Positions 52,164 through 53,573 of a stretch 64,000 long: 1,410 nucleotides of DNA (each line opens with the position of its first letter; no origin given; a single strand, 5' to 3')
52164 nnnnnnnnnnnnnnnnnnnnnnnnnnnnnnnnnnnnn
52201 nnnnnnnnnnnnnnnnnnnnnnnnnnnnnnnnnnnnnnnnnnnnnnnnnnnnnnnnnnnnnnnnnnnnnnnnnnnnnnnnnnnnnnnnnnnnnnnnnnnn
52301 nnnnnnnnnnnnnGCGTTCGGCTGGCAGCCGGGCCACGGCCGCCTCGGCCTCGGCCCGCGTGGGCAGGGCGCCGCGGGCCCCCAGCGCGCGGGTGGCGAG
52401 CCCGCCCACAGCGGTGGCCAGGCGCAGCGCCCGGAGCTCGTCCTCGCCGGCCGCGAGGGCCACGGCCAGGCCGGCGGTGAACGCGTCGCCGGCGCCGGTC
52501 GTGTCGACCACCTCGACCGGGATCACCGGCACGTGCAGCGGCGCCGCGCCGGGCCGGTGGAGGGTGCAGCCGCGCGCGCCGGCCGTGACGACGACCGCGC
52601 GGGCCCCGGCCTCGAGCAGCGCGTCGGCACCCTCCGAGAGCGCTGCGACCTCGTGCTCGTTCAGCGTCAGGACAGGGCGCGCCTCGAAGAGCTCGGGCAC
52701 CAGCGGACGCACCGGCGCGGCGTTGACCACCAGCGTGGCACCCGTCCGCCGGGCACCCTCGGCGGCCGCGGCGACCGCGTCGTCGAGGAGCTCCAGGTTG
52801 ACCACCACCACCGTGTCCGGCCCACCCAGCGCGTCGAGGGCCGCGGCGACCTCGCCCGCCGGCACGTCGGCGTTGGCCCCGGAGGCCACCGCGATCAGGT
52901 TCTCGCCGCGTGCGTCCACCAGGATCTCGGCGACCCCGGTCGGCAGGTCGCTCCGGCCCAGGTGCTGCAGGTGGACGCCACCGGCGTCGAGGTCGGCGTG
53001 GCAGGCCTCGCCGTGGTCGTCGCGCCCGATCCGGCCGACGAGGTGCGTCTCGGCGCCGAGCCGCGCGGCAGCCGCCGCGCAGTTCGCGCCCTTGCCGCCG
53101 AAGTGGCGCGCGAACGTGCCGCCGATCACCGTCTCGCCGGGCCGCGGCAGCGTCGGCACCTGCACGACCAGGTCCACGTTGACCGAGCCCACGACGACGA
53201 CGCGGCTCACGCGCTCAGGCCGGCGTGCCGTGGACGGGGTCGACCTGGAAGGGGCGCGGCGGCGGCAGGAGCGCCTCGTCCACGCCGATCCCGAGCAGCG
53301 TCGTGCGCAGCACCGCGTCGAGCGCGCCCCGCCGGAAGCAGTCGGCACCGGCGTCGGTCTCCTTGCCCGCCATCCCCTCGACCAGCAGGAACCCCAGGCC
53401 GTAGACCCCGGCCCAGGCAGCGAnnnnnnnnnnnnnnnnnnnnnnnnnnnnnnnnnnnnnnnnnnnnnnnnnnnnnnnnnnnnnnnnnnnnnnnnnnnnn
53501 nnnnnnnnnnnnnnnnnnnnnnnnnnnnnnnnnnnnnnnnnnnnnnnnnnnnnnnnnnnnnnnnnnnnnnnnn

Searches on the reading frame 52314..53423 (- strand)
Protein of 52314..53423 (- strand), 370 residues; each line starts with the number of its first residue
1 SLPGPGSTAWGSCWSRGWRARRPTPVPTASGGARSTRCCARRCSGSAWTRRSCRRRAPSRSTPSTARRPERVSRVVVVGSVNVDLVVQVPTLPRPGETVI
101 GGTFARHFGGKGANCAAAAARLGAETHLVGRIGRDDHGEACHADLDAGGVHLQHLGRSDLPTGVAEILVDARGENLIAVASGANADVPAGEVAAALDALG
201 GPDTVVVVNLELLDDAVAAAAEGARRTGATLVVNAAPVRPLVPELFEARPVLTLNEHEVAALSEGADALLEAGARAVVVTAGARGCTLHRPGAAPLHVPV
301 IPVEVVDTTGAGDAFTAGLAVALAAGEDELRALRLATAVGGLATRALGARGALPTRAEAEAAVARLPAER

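Call 80: search_protein_families(library=pfam, proteins=[window:52314-53423:-], max_evalue=0.00001)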
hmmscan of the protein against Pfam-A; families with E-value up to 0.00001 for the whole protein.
window:52314-53423:- (370 aa): 1 family
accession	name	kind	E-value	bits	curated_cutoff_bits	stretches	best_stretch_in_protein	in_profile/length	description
PF00294.29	PfkB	-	5.2e-48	164.4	25.8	1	74-355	3-301/302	pfkB family carbohydrate kinase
